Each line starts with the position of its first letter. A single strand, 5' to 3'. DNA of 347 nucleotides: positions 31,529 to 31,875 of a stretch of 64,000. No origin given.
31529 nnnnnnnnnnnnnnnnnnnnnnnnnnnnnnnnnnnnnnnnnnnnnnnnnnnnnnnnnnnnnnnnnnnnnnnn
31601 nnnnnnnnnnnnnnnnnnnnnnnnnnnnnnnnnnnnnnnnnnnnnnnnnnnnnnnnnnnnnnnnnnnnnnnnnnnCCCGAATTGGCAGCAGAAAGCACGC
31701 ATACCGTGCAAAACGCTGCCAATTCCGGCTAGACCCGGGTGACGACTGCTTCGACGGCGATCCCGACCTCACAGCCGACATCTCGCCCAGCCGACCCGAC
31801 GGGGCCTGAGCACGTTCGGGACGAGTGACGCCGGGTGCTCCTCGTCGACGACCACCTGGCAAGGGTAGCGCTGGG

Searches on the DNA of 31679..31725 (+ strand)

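Call 39: build_rna_model(alignment_id=A1, structure=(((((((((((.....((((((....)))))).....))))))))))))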
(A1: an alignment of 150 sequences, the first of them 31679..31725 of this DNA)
Model R1 built from alignment A1 (150 sequences, 48 columns); structure: as given.
model positions 47; base pairs 17; branch points 0; effective number of sequences 30.11; information 1.173 bits per position. Calibrated on 0.2 Mb of random sequence (short: E-values are rough).
structure used (alignment columns):
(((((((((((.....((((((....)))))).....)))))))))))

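Call 40: search_with_rna_model(model_id=R1, source=window, max_evalue=10, filters=off, show_alignments=8)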
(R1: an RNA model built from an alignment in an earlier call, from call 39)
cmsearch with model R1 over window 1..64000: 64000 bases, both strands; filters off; matches with E-value up to 10: 9.
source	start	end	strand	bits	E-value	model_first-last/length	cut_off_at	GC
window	31679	31725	+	69.8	1.2e-18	1-47/47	no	0.51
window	53553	53599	+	66.8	1.1e-17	1-47/47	no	0.55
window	53481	53527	+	66.5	1.2e-17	1-47/47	no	0.57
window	47848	47895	+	64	7.3e-17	1-47/47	no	0.62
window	53553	53599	-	50.4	1.1e-12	1-47/47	no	0.55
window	53481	53527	-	48.4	4.2e-12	1-47/47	no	0.57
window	31679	31725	-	47.4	8.6e-12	1-47/47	no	0.51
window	47848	47895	-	43.2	1.7e-10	1-47/47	no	0.62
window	52214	52241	-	9.4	3.4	11-37/47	no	0.79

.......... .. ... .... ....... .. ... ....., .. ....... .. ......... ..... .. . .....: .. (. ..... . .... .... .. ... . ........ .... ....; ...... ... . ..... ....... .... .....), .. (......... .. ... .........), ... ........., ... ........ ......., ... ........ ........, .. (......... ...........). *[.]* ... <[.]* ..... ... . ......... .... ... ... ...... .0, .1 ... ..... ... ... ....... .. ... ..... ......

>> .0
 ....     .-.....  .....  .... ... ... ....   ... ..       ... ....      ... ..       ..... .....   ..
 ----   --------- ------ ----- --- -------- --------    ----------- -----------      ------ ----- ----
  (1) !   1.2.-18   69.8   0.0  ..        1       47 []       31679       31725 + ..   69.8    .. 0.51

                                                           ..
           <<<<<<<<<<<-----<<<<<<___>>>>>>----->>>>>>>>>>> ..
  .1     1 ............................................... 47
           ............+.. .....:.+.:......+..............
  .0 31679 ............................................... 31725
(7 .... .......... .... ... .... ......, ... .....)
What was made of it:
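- Checked: A covariance model built from 150 copies from other genomes finds exactly these four in the window (64-70 bits), all on the + strand, and nothing else (call 40). The model does not detect it at E <= 10 (call 40).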

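Call 122: search_with_rna_model(model_id=R1, sources=[L113, L114, L115, L116, L117, L118, L119, L120, L121, L122, L026], max_evalue=1)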
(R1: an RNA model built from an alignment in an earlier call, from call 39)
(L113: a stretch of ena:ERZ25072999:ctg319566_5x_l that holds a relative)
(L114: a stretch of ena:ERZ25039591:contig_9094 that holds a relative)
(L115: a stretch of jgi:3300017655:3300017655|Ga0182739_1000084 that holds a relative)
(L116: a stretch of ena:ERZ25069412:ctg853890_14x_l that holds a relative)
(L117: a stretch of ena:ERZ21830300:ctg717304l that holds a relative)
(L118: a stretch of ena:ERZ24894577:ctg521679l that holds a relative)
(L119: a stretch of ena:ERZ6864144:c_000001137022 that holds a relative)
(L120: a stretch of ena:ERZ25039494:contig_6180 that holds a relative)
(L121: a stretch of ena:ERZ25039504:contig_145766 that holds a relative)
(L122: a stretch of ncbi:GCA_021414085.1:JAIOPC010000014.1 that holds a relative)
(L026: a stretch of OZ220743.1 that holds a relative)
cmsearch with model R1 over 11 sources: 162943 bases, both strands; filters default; matches with E-value up to 1: 56.
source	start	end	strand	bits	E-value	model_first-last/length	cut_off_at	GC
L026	4787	4833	-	63.7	2.4e-16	1-47/47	no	0.51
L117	9809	9856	+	61.4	1.2e-15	1-47/47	no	0.62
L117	9878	9925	+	61.4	1.2e-15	1-47/47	no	0.62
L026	4787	4833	+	58.8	7.1e-15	1-47/47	no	0.51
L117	13739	13786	+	57.2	2.3e-14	1-47/47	no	0.58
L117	10941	10988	+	55.6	6.9e-14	1-47/47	no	0.6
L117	11013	11060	+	55.6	6.9e-14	1-47/47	no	0.6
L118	11031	11078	-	52.4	6.7e-13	1-47/47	no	0.65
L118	11175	11222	-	52.4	6.7e-13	1-47/47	no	0.65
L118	11247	11294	-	52.4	6.7e-13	1-47/47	no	0.65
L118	11319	11366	-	52.4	6.7e-13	1-47/47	no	0.65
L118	8972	9019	-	52.2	7.3e-13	1-47/47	no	0.6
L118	9114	9161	-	48.7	8.6e-12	1-47/47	no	0.62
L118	8900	8947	-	48.5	1e-11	1-47/47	no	0.62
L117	11085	11131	+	46.1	5.4e-11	1-47/47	no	0.62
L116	3015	3062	-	44.3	1.9e-10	1-47/47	no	0.62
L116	3087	3134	-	44.3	1.9e-10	1-47/47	no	0.62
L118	11103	11150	-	42.6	6.5e-10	1-47/47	no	0.62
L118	9043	9090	-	40.9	2.1e-09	1-47/47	no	0.62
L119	11035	11082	+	39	8.1e-09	1-47/47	no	0.56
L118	9114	9161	+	37.8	1.9e-08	1-47/47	no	0.62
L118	8900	8947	+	35.9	7.1e-08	1-47/47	no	0.62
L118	11031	11078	+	35.8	7.8e-08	1-47/47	no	0.65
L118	11175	11222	+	35.8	7.8e-08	1-47/47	no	0.65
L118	11247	11294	+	35.8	7.8e-08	1-47/47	no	0.65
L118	11319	11366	+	35.8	7.8e-08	1-47/47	no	0.65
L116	3015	3062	+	35.5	9.6e-08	1-47/47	no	0.62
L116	3087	3134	+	35.5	9.6e-08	1-47/47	no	0.62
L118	8972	9019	+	34.5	1.9e-07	1-47/47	no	0.6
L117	13739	13786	-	34.1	2.5e-07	1-47/47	no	0.58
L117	9809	9856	-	34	2.8e-07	1-47/47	no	0.62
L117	9878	9925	-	34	2.8e-07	1-47/47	no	0.62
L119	10963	11010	+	32.5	7.6e-07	1-47/47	no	0.6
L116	5220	5267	+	30.9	2.3e-06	1-47/47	no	0.6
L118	9043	9090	+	30.8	2.6e-06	1-47/47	no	0.62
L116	5004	5051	-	30.7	2.7e-06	1-47/47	no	0.65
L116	5076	5123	-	30.7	2.7e-06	1-47/47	no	0.65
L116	4932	4979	-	30.7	2.8e-06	1-47/47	no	0.67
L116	5148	5195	-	30.7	2.8e-06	1-47/47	no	0.67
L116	5220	5267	-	30.6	2.9e-06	1-47/47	no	0.6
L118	11103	11150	+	29.8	5.3e-06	1-47/47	no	0.62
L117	10941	10988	-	29.4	6.8e-06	1-47/47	no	0.6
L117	11013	11060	-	29.4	6.8e-06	1-47/47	no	0.6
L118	10959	11006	-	28.8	1e-05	1-47/47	no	0.65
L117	11085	11131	-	28.6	1.2e-05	1-47/47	no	0.62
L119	9909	9956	+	27.8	2.1e-05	1-47/47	no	0.6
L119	9837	9884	+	27.8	2.1e-05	1-47/47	no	0.56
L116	5004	5051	+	25.7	9.3e-05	1-47/47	no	0.65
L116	5076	5123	+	25.7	9.3e-05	1-47/47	no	0.65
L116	4932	4979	+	23.7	0.00038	1-47/47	no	0.67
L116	5148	5195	+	23.7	0.00038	1-47/47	no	0.67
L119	9837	9884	-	23.1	0.00056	1-47/47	no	0.56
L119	11035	11082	-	20.9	0.0027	1-47/47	no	0.56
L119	9909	9956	-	19.3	0.0081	1-47/47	no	0.6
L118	10959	11006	+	18.6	0.013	1-47/47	no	0.65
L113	5001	5050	+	14.8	0.2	1-47/47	no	0.54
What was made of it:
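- Model R1, built without these loci, hits mainly next to the gene or in arrays about 0.84-1.05 kb upstream of it, plus one copy 2.8 kb downstream in L117 (call 122).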
